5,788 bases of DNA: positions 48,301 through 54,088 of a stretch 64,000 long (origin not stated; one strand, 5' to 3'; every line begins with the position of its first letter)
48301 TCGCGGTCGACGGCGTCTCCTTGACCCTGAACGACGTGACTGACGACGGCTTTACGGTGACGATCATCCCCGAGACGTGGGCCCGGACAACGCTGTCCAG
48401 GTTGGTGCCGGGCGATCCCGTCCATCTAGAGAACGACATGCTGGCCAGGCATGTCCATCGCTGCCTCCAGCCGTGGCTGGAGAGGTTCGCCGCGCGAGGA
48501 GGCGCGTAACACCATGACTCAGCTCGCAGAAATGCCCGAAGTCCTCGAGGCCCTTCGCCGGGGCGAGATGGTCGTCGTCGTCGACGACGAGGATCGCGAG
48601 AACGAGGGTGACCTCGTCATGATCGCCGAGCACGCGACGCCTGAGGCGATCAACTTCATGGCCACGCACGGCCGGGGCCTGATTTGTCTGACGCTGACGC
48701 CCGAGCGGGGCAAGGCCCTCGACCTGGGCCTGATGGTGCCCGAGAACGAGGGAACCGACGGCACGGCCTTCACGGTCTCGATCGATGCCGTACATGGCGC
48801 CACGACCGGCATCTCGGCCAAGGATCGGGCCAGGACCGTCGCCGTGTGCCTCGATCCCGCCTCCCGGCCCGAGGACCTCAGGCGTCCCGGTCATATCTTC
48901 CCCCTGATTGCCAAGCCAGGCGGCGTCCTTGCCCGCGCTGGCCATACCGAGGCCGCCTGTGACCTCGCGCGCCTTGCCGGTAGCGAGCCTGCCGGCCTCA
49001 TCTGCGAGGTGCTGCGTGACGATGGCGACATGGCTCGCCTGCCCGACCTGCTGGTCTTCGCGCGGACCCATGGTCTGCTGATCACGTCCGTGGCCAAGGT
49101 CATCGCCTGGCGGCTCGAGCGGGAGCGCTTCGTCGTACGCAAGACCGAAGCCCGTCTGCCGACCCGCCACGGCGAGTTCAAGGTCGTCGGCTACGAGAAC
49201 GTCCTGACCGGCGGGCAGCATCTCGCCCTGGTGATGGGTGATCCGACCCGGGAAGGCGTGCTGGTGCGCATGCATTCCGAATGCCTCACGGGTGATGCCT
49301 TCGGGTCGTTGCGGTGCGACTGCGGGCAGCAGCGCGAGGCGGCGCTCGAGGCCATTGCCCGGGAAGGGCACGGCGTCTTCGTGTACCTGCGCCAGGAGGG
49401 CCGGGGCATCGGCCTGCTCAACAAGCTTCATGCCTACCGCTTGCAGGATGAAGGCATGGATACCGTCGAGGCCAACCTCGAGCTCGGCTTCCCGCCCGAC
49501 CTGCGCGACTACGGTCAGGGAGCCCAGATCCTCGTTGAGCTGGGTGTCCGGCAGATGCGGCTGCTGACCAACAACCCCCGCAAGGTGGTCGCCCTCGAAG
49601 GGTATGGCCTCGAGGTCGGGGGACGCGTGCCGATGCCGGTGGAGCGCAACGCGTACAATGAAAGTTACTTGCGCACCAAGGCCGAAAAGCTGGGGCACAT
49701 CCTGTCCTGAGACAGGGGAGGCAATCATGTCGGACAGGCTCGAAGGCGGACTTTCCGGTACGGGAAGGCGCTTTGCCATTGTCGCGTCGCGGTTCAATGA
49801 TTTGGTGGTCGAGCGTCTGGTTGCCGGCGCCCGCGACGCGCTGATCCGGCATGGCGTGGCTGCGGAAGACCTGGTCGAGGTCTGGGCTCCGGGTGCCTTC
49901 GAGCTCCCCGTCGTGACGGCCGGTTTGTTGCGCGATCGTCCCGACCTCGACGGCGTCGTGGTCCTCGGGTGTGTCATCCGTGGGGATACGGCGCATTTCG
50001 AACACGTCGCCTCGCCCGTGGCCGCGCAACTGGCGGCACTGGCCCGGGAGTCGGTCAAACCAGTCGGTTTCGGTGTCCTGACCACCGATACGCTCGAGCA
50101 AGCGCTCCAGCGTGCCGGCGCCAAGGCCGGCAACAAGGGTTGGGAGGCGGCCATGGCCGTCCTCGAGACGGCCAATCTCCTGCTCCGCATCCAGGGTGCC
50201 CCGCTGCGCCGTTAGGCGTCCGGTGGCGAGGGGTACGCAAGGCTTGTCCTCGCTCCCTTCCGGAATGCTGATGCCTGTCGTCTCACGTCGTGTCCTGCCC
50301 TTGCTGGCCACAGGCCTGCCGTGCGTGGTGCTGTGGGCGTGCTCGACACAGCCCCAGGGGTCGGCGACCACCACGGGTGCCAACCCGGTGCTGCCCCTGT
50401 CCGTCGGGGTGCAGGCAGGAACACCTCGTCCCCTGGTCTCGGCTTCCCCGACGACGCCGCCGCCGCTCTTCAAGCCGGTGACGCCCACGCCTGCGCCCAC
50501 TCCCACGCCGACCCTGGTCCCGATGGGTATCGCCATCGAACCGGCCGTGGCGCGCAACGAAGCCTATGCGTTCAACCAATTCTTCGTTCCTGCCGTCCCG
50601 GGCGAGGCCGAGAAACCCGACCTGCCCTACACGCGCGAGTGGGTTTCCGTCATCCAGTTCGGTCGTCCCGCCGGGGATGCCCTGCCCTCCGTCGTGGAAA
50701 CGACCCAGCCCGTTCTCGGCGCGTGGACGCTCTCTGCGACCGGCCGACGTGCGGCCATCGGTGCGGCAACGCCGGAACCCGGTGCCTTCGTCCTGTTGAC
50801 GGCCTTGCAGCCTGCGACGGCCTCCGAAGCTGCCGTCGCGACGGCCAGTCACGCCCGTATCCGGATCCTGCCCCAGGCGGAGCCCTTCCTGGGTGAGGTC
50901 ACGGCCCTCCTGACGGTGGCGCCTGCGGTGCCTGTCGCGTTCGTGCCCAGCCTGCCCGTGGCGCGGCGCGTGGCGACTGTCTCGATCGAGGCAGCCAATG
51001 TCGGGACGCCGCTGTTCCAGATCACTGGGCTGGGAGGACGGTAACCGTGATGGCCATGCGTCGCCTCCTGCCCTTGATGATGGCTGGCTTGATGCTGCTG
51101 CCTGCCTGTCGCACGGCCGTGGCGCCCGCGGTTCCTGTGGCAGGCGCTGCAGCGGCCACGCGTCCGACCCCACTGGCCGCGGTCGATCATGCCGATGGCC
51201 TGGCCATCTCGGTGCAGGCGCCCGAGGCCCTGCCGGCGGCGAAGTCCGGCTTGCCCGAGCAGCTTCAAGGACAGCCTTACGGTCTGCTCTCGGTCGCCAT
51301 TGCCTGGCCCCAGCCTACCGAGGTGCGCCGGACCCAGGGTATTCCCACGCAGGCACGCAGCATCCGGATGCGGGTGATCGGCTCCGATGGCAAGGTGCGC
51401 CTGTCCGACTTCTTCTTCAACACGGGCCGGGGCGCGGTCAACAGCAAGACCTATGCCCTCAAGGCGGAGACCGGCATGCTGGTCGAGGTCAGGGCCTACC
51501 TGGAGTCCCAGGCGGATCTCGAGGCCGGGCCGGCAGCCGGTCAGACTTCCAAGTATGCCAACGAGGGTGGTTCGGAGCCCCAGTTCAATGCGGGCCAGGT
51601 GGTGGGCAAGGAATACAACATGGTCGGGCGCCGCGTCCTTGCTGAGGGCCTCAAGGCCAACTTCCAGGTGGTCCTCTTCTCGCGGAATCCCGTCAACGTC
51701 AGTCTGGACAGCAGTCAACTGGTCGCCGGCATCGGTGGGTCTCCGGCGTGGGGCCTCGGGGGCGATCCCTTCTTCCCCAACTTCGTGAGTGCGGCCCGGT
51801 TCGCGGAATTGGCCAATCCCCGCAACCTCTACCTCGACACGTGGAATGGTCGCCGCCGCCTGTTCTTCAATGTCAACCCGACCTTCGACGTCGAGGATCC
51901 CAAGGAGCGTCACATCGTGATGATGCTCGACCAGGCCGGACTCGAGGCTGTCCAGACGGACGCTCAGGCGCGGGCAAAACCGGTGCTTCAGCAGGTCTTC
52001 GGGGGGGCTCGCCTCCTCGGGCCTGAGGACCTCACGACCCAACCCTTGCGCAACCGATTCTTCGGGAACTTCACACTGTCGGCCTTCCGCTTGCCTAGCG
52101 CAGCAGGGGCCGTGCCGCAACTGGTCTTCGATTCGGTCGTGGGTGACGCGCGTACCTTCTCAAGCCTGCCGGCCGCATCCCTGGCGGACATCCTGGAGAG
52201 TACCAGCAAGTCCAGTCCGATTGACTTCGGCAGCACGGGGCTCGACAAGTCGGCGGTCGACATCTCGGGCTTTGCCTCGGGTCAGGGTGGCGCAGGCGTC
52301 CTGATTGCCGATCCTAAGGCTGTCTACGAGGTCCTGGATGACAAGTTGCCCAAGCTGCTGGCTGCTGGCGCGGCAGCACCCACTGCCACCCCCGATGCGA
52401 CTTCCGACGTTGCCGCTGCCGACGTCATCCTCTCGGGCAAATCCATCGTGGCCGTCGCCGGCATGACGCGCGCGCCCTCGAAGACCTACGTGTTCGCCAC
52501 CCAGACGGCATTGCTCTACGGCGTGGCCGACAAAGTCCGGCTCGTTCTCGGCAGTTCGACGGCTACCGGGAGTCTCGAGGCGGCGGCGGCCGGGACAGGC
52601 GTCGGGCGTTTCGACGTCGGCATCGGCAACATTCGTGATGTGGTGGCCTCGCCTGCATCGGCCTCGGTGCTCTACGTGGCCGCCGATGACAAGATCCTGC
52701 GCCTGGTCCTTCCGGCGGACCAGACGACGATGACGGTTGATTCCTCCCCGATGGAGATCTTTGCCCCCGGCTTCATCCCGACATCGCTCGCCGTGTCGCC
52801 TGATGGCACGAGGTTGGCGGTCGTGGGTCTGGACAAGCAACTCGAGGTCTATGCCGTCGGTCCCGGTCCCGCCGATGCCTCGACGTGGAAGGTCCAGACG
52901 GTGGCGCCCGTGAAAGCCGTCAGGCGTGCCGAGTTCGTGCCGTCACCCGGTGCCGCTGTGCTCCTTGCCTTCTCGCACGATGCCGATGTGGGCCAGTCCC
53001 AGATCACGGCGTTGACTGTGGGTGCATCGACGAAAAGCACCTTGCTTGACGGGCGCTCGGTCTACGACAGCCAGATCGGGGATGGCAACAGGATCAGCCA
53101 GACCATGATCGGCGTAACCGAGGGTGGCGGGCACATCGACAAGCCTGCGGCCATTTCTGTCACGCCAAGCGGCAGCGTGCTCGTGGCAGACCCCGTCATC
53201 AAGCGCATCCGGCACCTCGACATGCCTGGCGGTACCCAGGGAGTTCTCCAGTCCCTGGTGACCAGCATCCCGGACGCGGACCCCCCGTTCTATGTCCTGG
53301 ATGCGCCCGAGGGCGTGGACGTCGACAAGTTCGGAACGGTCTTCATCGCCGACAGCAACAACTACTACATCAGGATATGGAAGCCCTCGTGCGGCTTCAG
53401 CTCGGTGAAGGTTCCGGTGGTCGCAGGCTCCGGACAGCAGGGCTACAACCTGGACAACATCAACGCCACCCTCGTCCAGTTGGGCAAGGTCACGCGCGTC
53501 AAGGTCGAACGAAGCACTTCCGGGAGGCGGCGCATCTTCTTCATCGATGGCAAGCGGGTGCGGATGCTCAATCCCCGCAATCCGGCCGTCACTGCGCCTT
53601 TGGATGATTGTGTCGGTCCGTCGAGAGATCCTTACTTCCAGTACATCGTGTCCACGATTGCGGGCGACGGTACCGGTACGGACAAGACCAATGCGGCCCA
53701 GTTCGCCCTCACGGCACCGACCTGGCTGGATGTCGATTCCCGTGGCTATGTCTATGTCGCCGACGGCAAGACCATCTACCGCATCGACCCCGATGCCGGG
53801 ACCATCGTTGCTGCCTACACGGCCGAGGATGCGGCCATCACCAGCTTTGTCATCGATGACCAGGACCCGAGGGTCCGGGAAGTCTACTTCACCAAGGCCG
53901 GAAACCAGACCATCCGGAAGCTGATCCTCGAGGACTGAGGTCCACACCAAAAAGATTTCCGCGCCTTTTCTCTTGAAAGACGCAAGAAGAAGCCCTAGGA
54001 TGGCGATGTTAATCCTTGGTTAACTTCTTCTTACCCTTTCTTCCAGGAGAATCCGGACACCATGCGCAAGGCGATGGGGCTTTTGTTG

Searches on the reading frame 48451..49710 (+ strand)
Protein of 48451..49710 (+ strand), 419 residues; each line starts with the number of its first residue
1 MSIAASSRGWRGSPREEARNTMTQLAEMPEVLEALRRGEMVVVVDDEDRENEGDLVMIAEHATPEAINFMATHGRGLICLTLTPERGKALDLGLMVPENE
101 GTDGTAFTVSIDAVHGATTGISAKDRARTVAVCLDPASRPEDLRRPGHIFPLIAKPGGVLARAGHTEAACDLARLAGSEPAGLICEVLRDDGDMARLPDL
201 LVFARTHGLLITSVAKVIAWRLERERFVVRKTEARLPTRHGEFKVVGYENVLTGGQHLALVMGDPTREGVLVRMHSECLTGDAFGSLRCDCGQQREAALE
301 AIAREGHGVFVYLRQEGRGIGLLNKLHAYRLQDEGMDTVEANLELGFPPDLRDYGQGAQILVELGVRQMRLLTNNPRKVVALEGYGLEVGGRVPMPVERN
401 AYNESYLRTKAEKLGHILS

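Call 10: search_protein_families(library=pfam, proteins=[window:48451-49710:+], max_evalue=0.001)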
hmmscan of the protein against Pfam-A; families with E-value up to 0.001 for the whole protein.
window:48451-49710:+ (419 aa): 2 families
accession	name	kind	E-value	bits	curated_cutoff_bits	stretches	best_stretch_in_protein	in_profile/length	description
PF00926.24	DHBP_synthase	-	1.2e-82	276.5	26.4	1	30-220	2-191/191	3,4-dihydroxy-2-butanone 4-phosphate synthase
PF00925.25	GTP_cyclohydro2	-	8.8e-74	247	23.3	1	231-394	3-165/165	GTP cyclohydrolase II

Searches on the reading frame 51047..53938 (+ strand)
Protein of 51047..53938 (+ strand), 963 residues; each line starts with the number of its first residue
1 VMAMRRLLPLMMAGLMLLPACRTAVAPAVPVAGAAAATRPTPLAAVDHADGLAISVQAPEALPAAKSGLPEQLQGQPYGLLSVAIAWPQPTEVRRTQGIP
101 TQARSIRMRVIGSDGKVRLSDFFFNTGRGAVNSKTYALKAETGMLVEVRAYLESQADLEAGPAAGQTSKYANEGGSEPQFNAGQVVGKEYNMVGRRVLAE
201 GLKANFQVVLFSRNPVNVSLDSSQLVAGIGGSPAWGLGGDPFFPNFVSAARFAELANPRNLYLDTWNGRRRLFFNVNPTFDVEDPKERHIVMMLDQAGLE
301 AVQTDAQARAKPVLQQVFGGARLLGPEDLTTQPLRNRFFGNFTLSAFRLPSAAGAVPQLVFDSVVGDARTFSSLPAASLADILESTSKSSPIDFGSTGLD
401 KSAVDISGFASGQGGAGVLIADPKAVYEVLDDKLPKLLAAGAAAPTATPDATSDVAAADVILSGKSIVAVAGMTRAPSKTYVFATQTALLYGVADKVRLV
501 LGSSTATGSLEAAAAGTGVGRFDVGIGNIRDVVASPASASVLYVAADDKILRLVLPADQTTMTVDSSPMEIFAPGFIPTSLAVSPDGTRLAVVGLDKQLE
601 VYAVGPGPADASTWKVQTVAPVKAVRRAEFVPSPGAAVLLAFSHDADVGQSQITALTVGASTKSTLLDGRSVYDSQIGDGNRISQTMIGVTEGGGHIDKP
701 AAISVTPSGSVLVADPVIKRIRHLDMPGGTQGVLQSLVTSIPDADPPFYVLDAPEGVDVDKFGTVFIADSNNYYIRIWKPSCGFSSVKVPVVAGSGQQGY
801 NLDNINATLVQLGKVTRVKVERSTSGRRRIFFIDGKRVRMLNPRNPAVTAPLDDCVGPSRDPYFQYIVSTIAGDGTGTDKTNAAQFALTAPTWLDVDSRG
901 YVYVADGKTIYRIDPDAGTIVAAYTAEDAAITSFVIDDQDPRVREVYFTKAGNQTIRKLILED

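Call 98: search_protein_families(library=pfam, proteins=[window:51047-53938:+], max_evalue=0.0001)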
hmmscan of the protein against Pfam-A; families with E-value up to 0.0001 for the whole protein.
window:51047-53938:+ (963 aa): 1 family
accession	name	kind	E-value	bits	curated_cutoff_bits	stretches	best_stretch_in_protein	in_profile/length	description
PF25021.1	TEN_NHL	-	2e-05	24.2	27.1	0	878-921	131-173/357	Teneurin NHL domain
